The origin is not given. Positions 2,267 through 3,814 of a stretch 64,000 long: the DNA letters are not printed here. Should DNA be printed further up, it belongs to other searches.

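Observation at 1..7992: Seven-gene minus-strand operon TetR / FadN-like / thiolase / M24 hydrolase / SDR / HBD-like / Old Yellow Enzyme: a second, differently composed ring-reduction and cleavage set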

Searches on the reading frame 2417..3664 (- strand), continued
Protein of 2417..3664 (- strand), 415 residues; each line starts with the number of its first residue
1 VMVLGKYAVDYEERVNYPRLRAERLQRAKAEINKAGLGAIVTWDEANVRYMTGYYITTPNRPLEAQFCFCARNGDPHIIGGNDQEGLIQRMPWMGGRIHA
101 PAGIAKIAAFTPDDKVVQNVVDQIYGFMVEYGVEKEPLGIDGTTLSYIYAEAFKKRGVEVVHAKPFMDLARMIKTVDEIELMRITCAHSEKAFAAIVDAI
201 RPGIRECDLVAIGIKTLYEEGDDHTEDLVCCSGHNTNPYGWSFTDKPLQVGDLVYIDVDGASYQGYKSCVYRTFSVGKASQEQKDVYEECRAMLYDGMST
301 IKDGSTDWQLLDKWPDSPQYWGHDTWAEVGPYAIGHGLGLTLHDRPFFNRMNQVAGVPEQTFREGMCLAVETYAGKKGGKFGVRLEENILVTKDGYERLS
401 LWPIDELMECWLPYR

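Call 49: search_protein_families(library=ncbifam, proteins=[L084:10549-11490:+, L084:11525-12406:+, L084:9262-10521:+, L082:9110-9883:+, L082:12312-13157:+], max_evalue=1e-10)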
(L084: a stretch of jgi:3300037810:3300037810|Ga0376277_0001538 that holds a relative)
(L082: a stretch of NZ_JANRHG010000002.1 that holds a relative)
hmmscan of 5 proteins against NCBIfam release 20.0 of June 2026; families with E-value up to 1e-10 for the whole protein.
L084:10549-11490:+ (313 aa): 19 families
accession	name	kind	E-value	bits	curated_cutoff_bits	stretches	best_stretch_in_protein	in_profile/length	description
NF006124.0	PRK08268.1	subfamily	2.2e-56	191.9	508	1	4-247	5-244/507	3-hydroxyacyl-CoA dehydrogenase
NF006722.0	PRK09260.1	equivalog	6.3e-56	189.7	429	1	6-286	2-286/289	3-hydroxyacyl-CoA dehydrogenase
NF006125.0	PRK08269.1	equivalog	1.3e-53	182.2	427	1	5-308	4-320/334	3-hydroxybutyryl-CoA dehydrogenase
NF004474.0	PRK05808.1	subfamily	6.4e-52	176.6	408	1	5-281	2-282/283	3-hydroxybutyryl-CoA dehydrogenase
NF004783.0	PRK06129.1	equivalog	6.9e-52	176.8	347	1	7-242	3-239/315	3-hydroxyacyl-CoA dehydrogenase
NF042925.1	FHMPC_DH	equivalog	3.9e-51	174.2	500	1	7-302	1-301/304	5-formyl-3-hydroxy-2-methylpyridine 4-carboxylate 5-dehydrogenase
NF005715.0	PRK07530.1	equivalog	3.4e-48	164.5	420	1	5-284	3-286/292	3-hydroxybutyryl-CoA dehydrogenase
NF005875.0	PRK07819.1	subfamily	9.1e-47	159.8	319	1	5-281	4-286/287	3-hydroxybutyryl-CoA dehydrogenase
NF004699.0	PRK06035.1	equivalog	2.9e-46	158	500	1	5-250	2-246/294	3-hydroxyacyl-CoA dehydrogenase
TIGR02279.1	PaaC-3OHAcCoADH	equivalog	2e-44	152.3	669.4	1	6-289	5-293/503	3-hydroxyacyl-CoA dehydrogenase PaaH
NF006143.0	PRK08293.1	equivalog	3.1e-41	141.6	312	1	5-282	3-288/291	3-hydroxyacyl-CoA dehydrogenase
NF008363.0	PRK11154.1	equivalog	2.9e-39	134.8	869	1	5-286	308-591/708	fatty acid oxidation complex subunit alpha FadJ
NF008727.0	PRK11730.1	equivalog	6.2e-36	124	870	1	5-284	312-595/717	fatty acid oxidation complex subunit alpha FadB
NF052272.1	Staph_FadB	exception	1.5e-34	119.3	999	1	6-298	3-304/752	3-hydroxyacyl-CoA dehydrogenase/crotonase FadB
TIGR02441.1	fa_ox_alpha_mit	equivalog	3e-33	114.9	964.65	1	5-286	334-618/737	fatty acid oxidation complex subunit alpha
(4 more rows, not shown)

L084:11525-12406:+ (293 aa): 4 families
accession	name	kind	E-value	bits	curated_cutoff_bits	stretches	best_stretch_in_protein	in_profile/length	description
NF052387.1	Lys_ferment_KCE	equivalog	9.8e-77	257.9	382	1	4-283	1-267/267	3-keto-5-aminohexanoate cleavage enzyme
NF053538.1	DixhxACActTsKce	equivalog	1.3e-52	178.7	430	1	2-283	4-302/310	3,5-dioxohexanoate:acetyl-CoA acetone transferase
NF053568.1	3OXCoAcCUPNH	equivalog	4e-52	177.2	350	1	4-284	3-273/274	3-oxoadipate:acetyl-CoA acetyltransferase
NF052389.1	Lys_KAL_CLE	exception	1.9e-49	168.6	725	1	3-284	169-437/440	bifunctional 3-aminobutyryl-CoA ammonia lyase/3-keto-5-aminohexanoate cleavage enzyme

L084:9262-10521:+ (419 aa): 1 family
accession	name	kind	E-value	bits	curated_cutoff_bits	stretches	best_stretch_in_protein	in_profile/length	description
NF052623.1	Npun_F2552_fam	equivalog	2.6e-26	92.8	500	1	17-275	19-273/314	Npun_F2552 family protein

L082:9110-9883:+ (257 aa): 213 families (the best 25 are shown)
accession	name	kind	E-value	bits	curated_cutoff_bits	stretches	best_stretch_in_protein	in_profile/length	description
NF006070.0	PRK08213.1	subfamily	1e-67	228.4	279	1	2-256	5-259/259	gluconate 5-dehydrogenase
NF005559.1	PRK07231.1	subfamily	1e-66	225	215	1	7-254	2-248/249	glucose 1-dehydrogenase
NF005983.0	PRK08085.1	equivalog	1.3e-58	198.6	408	1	1-254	1-251/254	gluconate 5-dehydrogenase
NF004198.0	PRK05653.1-3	equivalog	4.1e-58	196.7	296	1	6-253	4-246/248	3-oxoacyl-ACP reductase FabG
NF004791.0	PRK06138.1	equivalog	1.2e-56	191.8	312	1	6-255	2-251/252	SDR family oxidoreductase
NF004778.0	PRK06124.1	equivalog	1.7e-56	191.5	303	1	3-255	5-254/256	SDR family oxidoreductase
NF005390.0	PRK06935.1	equivalog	5.3e-56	189.8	369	1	2-253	8-255/258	2-dehydro-3-deoxy-D-gluconate 5-dehydrogenase KduD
TIGR01830.1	3oxo_ACP_reduc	equivalog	2.8e-55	187.6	297.75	1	12-253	1-238/239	3-oxoacyl-[acyl-carrier-protein] reductase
NF006693.0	PRK09242.1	equivalog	2.1e-54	184.4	328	1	3-256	4-256/258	SDR family oxidoreductase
NF005488.0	PRK07097.1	equivalog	2.6e-54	184.1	369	1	2-255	3-259/266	gluconate 5-dehydrogenase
TIGR01832.1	kduD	equivalog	4.5e-54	183.6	338.85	1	5-254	1-246/248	2-dehydro-3-deoxy-D-gluconate 5-dehydrogenase KduD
NF005711.0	PRK07523.1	subfamily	1.2e-53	182.3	413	1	2-255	3-253/255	SDR family oxidoreductase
NF005446.0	PRK07035.1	equivalog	8e-53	179.3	373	1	3-254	5-254/255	SDR family oxidoreductase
NF009466.0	PRK12826.1-2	subfamily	1.3e-52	178.7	222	1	10-254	4-245/248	3-oxoacyl-ACP reductase FabG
NF052558.1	MBtsdlDhBudC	equivalog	2.3e-52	178.1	270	1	8-256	2-244/250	meso-2,3-butanediol dehydrogenase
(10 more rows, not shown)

L082:12312-13157:+ (281 aa): 4 families
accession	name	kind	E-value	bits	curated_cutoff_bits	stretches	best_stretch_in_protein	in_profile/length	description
NF052387.1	Lys_ferment_KCE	equivalog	2e-97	325.7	382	1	10-277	1-267/267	3-keto-5-aminohexanoate cleavage enzyme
NF053538.1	DixhxACActTsKce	equivalog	3.3e-71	239.9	430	2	126-280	146-305/310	3,5-dioxohexanoate:acetyl-CoA acetone transferase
NF053568.1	3OXCoAcCUPNH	equivalog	1e-69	234.9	350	1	10-278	3-273/274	3-oxoadipate:acetyl-CoA acetyltransferase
NF052389.1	Lys_KAL_CLE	exception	3.6e-58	197.4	725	1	9-279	169-438/440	bifunctional 3-aminobutyryl-CoA ammonia lyase/3-keto-5-aminohexanoate cleavage enzyme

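Call 56: search_solved_structures(query=L084:9262-10521:+, max_evalue=1, show_alignments=1)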
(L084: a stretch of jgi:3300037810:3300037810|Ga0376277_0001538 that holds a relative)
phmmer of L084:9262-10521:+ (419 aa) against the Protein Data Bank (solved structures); distinct sequences matched with E-value up to 1: 0.

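Call 63: search_protein_families(library=pfam, proteins=[L057:1269-3473:-, L057:4491-5984:+, L057:6018-7253:+, L057:7250-8044:-, L057:8205-9656:-, L057:8667-9671:+, L057:9932-11197:-, L057:11215-11979:-, L057:11931-13115:-, L057:13334-14347:+], max_evalue=0.00001)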
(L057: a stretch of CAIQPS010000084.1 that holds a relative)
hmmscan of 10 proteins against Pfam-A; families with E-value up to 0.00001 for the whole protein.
L057:1269-3473:- (734 aa): 4 families
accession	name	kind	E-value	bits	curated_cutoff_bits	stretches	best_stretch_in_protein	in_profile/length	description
PF01434.24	Peptidase_M41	-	9e-67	225.1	29.9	1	518-703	1-187/191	Peptidase family M41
PF00004.35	AAA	-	2e-43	148.4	21.2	1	301-437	1-130/131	ATPase family associated with various cellular activities (AAA)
PF17862.7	AAA_lid_3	-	8e-13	48.1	27.2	1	460-503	1-44/45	AAA+ lid domain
PF06480.20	FtsH_ext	-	5.5e-11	43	25.5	1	111-204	3-102/103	FtsH Extracellular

L057:4491-5984:+ (497 aa): 2 families
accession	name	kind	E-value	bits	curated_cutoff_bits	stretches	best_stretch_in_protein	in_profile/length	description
PF07690.21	MFS_1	-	2.1e-54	185.2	33.4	2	34-430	2-345/347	Major Facilitator Superfamily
PF00083.30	Sugar_tr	-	2.4e-06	27.1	22.3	1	32-204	4-191/452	Sugar (and other) transporter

L057:6018-7253:+ (411 aa): 2 families
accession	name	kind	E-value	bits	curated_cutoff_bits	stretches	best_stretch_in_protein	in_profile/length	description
PF00557.29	Peptidase_M24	-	6.3e-39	134.4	23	1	178-391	1-208/208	Metallopeptidase family M24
PF01321.24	Creatinase_N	-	1.1e-07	32.9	22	1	23-171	1-128/128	Creatinase/Prolidase N-terminal domain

L057:7250-8044:- (264 aa): 0 families

L057:8205-9656:- (483 aa): 2 families
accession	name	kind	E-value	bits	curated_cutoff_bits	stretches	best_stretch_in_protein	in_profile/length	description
PF16980.11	CitMHS_2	-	1.4e-148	495.8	25.7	1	50-482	3-448/448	Putative citrate transport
PF03600.22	CitMHS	-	1.6e-08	34.5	31.9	0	148-396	81-316/336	Citrate transporter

L057:8667-9671:+ (334 aa): 0 families

L057:9932-11197:- (421 aa): 1 family
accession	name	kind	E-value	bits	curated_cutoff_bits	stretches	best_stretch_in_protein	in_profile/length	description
PF04015.17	DUF362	-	7.6e-47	160.4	24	1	38-237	1-200/200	Domain of unknown function (DUF362)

L057:11215-11979:- (254 aa): 1 family
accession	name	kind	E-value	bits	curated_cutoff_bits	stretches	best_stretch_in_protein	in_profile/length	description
PF00440.29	TetR_N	-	4.3e-14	52.5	24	1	51-97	1-47/47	Bacterial regulatory proteins, tetR family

L057:11931-13115:- (394 aa): 3 families
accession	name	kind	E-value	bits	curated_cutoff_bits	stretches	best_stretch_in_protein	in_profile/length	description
PF00108.29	Thiolase_N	-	3.5e-98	328.6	26.4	1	7-262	2-258/260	Thiolase, N-terminal domain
PF02803.24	Thiolase_C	-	3e-51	172.6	27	1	272-392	2-122/123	Thiolase, C-terminal domain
PF00109.32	ketoacyl-synt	-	5.2e-07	30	20.8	0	81-121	165-205/252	Beta-ketoacyl synthase, N-terminal domain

L057:13334-14347:+ (337 aa): 1 family
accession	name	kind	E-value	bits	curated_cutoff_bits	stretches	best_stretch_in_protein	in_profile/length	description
PF04199.19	Cyclase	-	2.2e-29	103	23.1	1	7-170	1-142/142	Putative cyclase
